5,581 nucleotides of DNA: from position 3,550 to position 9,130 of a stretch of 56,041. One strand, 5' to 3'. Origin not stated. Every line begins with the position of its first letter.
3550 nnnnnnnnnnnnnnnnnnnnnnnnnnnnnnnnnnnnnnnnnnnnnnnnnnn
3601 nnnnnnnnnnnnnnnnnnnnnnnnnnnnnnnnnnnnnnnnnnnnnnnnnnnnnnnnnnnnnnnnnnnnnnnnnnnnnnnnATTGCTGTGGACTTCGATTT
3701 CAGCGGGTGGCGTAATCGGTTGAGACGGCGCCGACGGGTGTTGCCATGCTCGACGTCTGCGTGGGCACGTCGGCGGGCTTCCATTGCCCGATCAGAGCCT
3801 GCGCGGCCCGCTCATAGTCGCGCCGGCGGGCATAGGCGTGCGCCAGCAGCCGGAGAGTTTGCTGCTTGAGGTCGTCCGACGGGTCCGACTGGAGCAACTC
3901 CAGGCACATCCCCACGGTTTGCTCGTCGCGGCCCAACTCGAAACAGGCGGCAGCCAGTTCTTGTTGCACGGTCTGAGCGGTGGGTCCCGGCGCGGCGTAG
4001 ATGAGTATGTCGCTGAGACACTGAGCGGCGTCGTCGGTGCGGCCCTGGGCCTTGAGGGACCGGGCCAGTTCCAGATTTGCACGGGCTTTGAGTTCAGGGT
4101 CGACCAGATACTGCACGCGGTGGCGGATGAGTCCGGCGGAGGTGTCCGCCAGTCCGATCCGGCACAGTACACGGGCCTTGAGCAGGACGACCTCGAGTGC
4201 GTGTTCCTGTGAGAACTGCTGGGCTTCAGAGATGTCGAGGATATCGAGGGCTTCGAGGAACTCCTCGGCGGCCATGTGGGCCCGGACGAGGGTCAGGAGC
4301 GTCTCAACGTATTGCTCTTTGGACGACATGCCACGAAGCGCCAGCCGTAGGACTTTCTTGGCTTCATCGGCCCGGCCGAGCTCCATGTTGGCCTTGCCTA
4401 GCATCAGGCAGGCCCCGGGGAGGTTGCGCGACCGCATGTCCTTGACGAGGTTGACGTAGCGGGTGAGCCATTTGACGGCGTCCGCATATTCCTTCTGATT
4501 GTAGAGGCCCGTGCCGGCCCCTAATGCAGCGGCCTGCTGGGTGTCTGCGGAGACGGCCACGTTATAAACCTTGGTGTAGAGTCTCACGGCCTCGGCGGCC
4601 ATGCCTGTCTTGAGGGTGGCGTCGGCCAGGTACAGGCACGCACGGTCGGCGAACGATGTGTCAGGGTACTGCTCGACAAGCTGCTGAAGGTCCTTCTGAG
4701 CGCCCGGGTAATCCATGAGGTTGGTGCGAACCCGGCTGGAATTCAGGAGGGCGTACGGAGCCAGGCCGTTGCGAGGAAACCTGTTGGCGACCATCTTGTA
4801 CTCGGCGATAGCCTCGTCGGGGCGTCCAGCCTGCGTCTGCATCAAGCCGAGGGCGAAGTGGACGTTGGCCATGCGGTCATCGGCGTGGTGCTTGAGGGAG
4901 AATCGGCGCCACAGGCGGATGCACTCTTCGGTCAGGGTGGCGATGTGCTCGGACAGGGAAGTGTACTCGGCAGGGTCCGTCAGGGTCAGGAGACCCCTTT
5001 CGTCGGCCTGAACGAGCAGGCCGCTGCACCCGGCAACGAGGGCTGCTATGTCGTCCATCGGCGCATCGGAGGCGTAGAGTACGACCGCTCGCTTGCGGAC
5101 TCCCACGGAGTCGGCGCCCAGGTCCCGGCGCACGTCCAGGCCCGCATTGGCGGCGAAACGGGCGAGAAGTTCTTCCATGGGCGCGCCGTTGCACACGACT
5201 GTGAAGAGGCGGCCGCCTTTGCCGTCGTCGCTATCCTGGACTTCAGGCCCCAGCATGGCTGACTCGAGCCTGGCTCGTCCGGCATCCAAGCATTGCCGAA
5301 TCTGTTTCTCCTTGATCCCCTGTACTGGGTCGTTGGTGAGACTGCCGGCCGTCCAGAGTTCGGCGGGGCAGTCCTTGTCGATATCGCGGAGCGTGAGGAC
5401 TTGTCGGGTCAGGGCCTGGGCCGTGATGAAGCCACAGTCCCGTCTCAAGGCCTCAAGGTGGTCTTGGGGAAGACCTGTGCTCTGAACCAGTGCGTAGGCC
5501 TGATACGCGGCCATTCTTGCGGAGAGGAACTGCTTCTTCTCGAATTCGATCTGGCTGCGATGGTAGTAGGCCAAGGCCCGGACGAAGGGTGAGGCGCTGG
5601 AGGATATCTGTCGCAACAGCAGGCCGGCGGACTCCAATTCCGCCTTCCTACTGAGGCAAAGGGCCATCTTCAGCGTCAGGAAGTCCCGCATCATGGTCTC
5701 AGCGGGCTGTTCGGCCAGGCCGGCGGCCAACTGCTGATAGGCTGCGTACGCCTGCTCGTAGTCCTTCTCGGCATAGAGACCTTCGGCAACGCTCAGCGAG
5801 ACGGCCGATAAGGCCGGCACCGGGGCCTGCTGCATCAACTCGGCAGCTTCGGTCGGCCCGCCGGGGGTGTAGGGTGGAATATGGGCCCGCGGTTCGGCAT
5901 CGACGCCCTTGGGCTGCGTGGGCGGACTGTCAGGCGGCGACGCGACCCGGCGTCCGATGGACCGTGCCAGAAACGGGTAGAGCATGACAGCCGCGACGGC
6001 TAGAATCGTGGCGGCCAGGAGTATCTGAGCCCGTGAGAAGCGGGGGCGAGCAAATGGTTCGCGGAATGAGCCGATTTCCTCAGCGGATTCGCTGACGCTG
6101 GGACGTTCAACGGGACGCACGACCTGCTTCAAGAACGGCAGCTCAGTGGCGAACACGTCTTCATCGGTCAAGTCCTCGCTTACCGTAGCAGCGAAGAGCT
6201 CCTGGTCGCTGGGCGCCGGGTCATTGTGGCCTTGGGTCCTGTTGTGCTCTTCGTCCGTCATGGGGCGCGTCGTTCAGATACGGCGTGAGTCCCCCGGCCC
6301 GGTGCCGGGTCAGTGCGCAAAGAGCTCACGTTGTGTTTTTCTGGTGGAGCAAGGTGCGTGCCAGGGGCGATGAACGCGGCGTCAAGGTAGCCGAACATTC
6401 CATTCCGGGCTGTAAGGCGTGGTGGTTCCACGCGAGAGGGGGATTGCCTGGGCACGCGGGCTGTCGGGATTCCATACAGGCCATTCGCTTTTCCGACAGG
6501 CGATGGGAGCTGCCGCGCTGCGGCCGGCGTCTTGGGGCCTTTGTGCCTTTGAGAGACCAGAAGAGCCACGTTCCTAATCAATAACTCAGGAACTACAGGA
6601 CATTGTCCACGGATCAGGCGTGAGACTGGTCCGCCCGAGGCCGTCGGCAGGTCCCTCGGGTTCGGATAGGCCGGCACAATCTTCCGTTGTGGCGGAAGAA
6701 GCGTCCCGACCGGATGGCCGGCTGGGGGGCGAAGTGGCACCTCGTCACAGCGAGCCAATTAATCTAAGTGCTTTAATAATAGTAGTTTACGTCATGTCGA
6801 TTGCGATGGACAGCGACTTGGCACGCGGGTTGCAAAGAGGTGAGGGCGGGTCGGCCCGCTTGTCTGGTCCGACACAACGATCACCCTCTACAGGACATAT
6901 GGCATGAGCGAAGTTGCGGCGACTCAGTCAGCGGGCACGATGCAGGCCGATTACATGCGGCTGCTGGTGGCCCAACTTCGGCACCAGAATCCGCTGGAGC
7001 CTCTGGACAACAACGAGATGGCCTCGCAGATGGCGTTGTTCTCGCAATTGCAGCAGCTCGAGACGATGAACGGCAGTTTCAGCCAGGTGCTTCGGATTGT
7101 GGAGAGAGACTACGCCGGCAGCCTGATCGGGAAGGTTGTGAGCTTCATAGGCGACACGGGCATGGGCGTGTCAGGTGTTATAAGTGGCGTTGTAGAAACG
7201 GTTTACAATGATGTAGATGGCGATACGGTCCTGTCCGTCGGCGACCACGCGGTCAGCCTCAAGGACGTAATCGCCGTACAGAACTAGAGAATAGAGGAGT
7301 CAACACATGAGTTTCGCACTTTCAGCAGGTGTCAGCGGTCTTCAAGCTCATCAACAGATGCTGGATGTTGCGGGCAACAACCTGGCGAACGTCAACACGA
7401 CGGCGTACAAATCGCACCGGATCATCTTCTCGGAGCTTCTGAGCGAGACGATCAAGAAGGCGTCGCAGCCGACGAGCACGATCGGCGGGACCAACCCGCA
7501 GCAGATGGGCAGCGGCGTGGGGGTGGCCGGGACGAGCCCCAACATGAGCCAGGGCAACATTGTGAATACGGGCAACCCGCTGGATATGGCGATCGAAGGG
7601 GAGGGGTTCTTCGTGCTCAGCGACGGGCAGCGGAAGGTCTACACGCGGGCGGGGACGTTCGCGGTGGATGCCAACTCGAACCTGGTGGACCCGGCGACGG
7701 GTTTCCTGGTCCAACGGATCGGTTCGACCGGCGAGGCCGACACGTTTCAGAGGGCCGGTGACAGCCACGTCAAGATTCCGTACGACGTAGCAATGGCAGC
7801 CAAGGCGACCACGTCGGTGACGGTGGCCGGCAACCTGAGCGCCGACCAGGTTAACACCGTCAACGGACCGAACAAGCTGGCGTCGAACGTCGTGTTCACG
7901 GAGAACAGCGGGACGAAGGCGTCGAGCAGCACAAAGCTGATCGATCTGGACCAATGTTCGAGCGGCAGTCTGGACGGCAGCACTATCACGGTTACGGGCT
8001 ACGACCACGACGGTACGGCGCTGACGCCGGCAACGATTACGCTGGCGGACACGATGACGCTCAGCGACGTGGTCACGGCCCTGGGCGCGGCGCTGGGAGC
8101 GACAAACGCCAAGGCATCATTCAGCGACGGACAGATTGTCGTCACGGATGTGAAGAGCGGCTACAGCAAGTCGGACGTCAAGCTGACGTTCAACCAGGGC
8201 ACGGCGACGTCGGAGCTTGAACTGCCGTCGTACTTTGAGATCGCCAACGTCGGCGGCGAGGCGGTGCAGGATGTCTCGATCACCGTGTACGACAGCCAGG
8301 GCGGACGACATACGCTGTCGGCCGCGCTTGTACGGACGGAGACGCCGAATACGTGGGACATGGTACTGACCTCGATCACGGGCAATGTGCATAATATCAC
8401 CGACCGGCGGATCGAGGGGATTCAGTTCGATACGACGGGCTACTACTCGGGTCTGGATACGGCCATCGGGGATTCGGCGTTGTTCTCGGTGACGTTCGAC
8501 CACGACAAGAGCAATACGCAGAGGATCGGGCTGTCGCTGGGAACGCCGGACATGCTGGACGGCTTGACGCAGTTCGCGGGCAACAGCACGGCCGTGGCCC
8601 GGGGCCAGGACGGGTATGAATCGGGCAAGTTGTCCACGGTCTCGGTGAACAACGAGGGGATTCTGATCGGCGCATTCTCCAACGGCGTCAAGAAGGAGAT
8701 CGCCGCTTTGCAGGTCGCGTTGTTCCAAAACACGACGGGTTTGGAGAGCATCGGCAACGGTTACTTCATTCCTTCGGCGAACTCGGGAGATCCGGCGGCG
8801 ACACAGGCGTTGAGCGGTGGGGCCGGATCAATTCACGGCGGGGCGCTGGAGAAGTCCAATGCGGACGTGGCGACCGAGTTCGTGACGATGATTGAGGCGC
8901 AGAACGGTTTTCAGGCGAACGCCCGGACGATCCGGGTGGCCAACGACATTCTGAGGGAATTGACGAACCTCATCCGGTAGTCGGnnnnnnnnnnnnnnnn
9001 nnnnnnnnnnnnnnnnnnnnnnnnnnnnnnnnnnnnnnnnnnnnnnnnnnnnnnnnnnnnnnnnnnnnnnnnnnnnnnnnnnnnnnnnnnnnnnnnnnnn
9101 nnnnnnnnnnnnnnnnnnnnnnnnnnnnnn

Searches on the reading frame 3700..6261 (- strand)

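Call 21: search_protein_families(library=pfam, proteins=[window:3700-6261:-], max_evalue=0.00001)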
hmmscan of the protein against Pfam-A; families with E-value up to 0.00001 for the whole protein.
window:3700-6261:- (853 aa): 7 families
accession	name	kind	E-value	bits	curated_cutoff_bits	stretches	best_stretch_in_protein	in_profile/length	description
PF13428.12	TPR_14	-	2.6e-10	40.4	23.5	0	617-643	3-29/44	Tetratricopeptide repeat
PF14559.12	TPR_19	-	3.1e-10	40.7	25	0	725-767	24-66/68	Tetratricopeptide repeat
PF13174.12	TPR_6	-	2.2e-09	37.8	26.3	0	503-535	1-33/33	Tetratricopeptide repeat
PF07719.23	TPR_2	-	7.2e-09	35.5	27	0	465-498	1-34/34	Tetratricopeptide repeat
PF13432.12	TPR_16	-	1.1e-08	35.8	32.7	0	730-796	1-64/65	Tetratricopeptide repeat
PF09976.15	TPR_21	-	4e-06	27.1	25.5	0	462-565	36-139/193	Tetratricopeptide repeat-like domain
PF13424.12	TPR_12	-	4.9e-06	27.1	30.1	0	446-491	28-71/77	Tetratricopeptide repeat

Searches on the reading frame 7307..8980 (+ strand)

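Call 21: search_protein_families(library=pfam, proteins=[window:7307-8980:+], max_evalue=0.00001)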
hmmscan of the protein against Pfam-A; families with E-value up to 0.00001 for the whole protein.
window:7307-8980:+ (557 aa): 4 families
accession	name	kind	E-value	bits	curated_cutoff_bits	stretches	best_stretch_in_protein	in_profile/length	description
PF06429.18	Flg_bbr_C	-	4.2e-13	49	23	1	511-555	2-46/46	Flagellar basal body rod FlgEFG protein C-terminal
PF07559.19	FlgE_D2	-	1.2e-11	45.7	22.7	1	322-437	23-142/142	Flagellar basal body protein FlaE D2 domain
PF22692.1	LlgE_F_G_D1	-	8.8e-11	42.3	27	1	95-172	1-55/64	Flagellar hook protein FlgE/F/G D1 domain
PF00460.25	Flg_bb_rod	-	5.6e-08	33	20.7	1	7-35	3-31/31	Flagella basal body rod protein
